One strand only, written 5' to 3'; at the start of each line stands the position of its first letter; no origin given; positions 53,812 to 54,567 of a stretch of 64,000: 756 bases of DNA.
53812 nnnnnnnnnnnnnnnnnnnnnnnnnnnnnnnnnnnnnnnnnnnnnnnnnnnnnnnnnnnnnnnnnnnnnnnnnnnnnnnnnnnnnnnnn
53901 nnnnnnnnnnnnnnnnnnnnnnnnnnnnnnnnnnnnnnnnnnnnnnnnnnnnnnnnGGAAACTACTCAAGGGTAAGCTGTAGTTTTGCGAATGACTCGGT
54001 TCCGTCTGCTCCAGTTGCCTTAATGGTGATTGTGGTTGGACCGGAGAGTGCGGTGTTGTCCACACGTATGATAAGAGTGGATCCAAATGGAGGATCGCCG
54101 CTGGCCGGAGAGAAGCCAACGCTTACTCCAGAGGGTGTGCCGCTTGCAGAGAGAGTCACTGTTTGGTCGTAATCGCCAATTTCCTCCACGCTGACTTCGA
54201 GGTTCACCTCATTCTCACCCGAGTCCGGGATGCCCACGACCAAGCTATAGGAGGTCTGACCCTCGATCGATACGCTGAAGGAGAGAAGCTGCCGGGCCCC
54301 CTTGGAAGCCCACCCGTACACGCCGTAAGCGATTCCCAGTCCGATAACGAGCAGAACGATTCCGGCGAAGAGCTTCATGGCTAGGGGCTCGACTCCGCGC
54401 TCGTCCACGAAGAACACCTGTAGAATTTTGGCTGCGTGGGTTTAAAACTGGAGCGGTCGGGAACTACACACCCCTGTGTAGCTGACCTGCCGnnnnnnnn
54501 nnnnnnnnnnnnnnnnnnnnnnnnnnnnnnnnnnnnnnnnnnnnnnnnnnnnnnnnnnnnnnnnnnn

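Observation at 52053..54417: GC-rich five-gene operon of small N-terminally anchored proteins, three carrying a [DE][EQ]RG motif like the haloarchaeal pilin cleavage site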

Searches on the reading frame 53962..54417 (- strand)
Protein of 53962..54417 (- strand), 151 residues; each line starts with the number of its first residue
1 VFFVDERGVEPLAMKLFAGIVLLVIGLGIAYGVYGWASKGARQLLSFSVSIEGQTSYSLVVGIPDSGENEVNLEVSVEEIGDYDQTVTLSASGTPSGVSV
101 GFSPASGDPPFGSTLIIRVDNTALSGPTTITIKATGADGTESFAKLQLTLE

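Call 7: search_protein_families(library=pfam, proteins=[window:53962-54417:-], max_evalue=1)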
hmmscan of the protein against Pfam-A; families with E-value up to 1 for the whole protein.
window:53962-54417:- (151 aa): 1 family
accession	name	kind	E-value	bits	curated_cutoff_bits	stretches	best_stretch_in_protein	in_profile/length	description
PF04465.17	DUF499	-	0.066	11.4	23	1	67-142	819-889/1024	Protein of unknown function (DUF499)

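Call 8: search_protein_families(library=ncbifam, proteins=[window:53962-54417:-], max_evalue=1)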
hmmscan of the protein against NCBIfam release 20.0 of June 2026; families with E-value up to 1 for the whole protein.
window:53962-54417:- (151 aa): 1 family
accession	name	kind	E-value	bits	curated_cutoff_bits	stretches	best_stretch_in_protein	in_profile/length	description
TIGR02331.1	rib_alpha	repeat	0.04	14.2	35.25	1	49-82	38-72/80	Rib/alpha/Esp repeat surface protein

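Call 37: find_homologous_proteins(query=window:53962-54417:-, max_evalue=0.001)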
Query window:53962-54417:- (151 aa): 46 proteins with E <= 0.001 among 169 candidates.
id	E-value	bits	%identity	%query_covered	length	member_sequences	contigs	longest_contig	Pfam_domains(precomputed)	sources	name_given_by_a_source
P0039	2.3e-86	305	99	98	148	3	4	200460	-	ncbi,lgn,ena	-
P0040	6.1e-69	248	83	97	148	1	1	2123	-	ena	-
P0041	2.6e-51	191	69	91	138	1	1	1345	-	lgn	-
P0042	8.0e-48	180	63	97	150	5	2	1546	-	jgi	-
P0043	1.0e-47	180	61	97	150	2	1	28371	-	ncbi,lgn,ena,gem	-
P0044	8.1e-47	177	59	97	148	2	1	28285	-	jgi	jgi:aminopeptidase S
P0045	2.2e-46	175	62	97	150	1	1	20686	-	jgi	jgi:aminopeptidase S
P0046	3.5e-46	175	65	97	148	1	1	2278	-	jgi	jgi:aminopeptidase S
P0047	8.6e-46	173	58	97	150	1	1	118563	-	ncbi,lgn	ncbi:MAG: hypothetical protein QXG10_00360 [Candidatus Hadarchaeales archaeon]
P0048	1.6e-45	173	60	97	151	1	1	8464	-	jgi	-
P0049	1.1e-44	170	61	97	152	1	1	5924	-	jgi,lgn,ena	-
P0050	1.5e-44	169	62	99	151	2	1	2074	-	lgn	-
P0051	3.7e-44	168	59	97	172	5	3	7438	-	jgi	jgi:hypothetical protein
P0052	5.3e-44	168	59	97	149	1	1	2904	-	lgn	-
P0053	7.2e-44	167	59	99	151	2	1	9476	-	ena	-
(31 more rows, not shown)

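Call 39: find_encoding_contigs(protein=P0039, flank=3000, max_places=3)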
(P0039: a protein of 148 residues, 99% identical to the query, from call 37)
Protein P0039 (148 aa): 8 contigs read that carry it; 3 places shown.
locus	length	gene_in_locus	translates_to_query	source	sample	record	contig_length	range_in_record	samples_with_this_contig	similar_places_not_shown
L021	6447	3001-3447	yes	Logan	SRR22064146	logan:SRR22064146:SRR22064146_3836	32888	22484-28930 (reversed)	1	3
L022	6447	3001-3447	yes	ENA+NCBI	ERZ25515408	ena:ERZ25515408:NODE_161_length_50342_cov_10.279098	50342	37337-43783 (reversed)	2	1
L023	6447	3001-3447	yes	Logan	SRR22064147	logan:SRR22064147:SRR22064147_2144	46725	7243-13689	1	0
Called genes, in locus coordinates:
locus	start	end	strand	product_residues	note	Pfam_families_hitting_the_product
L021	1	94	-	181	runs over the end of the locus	PF02572:CobA_CobO_BtuR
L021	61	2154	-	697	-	PF03477:ATP-cone, PF00317:Ribonuc_red_lgN, PF02867:Ribonuc_red_lgC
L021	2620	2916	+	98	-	PF13384:HTH_23 (weak)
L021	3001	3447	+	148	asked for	-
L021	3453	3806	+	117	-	-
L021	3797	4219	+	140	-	PF23956:DUF7285 (weak)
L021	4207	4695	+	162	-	-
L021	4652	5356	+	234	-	-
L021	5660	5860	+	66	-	PF15919:HicB_lk_antitox, PF21748:UPF0150 (weak)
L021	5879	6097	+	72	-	PF07927:HicA_toxin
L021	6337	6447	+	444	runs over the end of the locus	PF18195:GatD_N, PF00710:Asparaginase, PF17763:Asparaginase_C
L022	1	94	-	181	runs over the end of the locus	PF02572:CobA_CobO_BtuR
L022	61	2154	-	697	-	PF03477:ATP-cone, PF00317:Ribonuc_red_lgN, PF02867:Ribonuc_red_lgC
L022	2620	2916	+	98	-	PF13384:HTH_23 (weak)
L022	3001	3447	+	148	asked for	-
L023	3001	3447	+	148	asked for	-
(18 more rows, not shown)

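Call 60: predict_structure(alignment_id=A2)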
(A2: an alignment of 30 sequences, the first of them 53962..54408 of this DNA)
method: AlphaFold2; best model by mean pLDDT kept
length: 148 residues; sequences in the alignment: 30
mean_pLDDT: 86.0   pTM: 0.64
mean pLDDT of the five models: 86.0, 85.2, 84.6, 80.8, 80.7
residues with pLDDT >= 90: 91; 70-90: 36; 50-70: 17; < 50: 4
segments of 3 or more residues with pLDDT < 50: 1-3
pLDDT, mean of each block of 10 residues (from residue 1): 59 84 77 54 84 92 92 91 94 94 95 95 95 91 94
secondary structure, 60 per line:
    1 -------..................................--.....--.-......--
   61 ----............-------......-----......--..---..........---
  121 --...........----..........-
elements in order: H8-41 E44-48 E53-58 E65-76 E84-89 E95-100 E108-117 E123-133 E138-147

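Call 80: search_solved_structures(query=A2, max_evalue=1)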
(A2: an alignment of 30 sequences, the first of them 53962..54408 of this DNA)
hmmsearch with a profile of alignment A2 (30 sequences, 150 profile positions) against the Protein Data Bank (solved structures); distinct sequences matched with E-value up to 1: 13.
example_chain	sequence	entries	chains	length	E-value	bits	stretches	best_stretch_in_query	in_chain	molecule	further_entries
7sz8_A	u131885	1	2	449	0.003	20.8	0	95-148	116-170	Cadherin EGF LAG seven-pass G-type receptor 1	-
5vvm_A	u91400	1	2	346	0.0041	20.3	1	48-145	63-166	Cadherin-23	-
8fk7_A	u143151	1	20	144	0.062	16.5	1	9-145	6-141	Flagellin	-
5szq_A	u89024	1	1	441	0.1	15.8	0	114-145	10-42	Protocadherin gamma-A4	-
5szn_A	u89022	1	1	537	0.15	15.3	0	102-138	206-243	Protocadherin gamma A9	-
7u71_AAA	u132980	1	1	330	0.28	14.4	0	105-138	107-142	Cadherin-23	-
2wng_A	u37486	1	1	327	0.38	13.9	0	45-147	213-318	TYROSINE-PROTEIN PHOSPHATASE NON-RECEPTOR TYPE SUBSTRATE 1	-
8agc_F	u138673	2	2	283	0.49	13.6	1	44-122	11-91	Dolichyl-diphosphooligosaccharide--protein glycosyltransferase subunit 2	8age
8agb_F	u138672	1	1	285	0.5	13.6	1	44-122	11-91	Dolichyl-diphosphooligosaccharide--protein glycosyltransferase subunit SWP1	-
6c26_C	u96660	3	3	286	0.51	13.5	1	44-122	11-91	Dolichyl-diphosphooligosaccharide--protein glycosyltransferase subunit SWP1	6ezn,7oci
5iqo_A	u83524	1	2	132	0.63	13.2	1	74-145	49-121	Protein FimG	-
3bfq_G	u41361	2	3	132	0.71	13.1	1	74-144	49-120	Protein fimG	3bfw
5iqm_G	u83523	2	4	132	0.72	13.1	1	74-144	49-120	Protein FimG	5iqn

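Call 87: fold_search(model_id=the predicted structure, library=pdb)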
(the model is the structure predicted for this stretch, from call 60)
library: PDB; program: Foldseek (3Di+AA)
matches with E <= 10: 1927; with E <= 0.001: 193
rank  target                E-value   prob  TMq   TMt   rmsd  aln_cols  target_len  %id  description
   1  8jmw_A                1.9e-07  1.00  0.60  0.18   2.3       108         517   15  Fibril form of serine peptidase Vpr (released 2023-12-06)
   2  7som_J                5.5e-07  1.00  0.44  0.12  11.3       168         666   13  Ciliary C2 central pair apparatus isolated from Chlamydomonas reinhardtii (released 2022-04-13)
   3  3vta_B                2.8e-06  1.00  0.48  0.14   3.5       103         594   14  Crystal Structure of cucumisin, a subtilisin-like endoprotease from Cucumis melo L (released 2012-08-08)
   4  3i6s_A                4.1e-06  1.00  0.44  0.12   3.8       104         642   13  Crystal Structure of the plant subtilisin-like protease SBT3 (released 2010-01-19)
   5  7eox_A                5.3e-06  1.00  0.46  0.12   3.4       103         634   16  Protease structure from Euphorbia resinifera (released 2022-01-12)
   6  5l7r_A                5.3e-06  1.00  0.49  0.14   7.7       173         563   13  Crystal structure of BvGH123 (released 2017-03-22)
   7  5fqg_A                5.6e-06  1.00  0.47  0.14   7.3       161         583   11  The details of glycolipid glycan hydrolysis by the structural analysis of a family 123 glycoside hydrolase from Clostr (released 2016-03-30)
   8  5l7v_B                6.0e-06  1.00  0.46  0.14   8.3       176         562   12  Crystal Structure of BvGH123 with bond transition state analog Galthiazoline. (released 2017-03-22)
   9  5l7u_B                7.2e-06  1.00  0.48  0.14   7.8       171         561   13  Crystal structure of BvGH123 with bound GalNAc (released 2017-03-22)
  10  5fqe_A                7.2e-06  1.00  0.44  0.14   7.9       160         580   12  The details of glycolipid glycan hydrolysis by the structural analysis of a family 123 glycoside hydrolase from Clostr (released 2016-03-30)
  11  5l7u_A                7.2e-06  1.00  0.44  0.14   7.6       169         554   14  Crystal structure of BvGH123 with bound GalNAc (released 2017-03-22)
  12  6fvi                  8.7e-06  1.00  0.46  0.48   4.7       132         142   14  ASH / PapD-like domain of human CEP192 (PapD-like domain 7) (released 2019-03-20)
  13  1epf_B                8.7e-06  1.00  0.38  0.31   5.1       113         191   16  CRYSTAL STRUCTURE OF THE TWO N-TERMINAL IMMUNOGLOBULIN DOMAINS OF THE NEURAL CELL ADHESION MOLECULE (NCAM) (released 2000-10-09)
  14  4yn3_A                9.9e-06  1.00  0.52  0.14   3.1       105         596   13  Crystal structure of Cucumisin complex with pro-peptide (released 2016-03-09)
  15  9ijj_O                1.0e-05  1.00  0.46  0.07   3.7       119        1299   10  In situ structure of the central apparatus in mouse sperm axoneme. (released 2025-06-04)
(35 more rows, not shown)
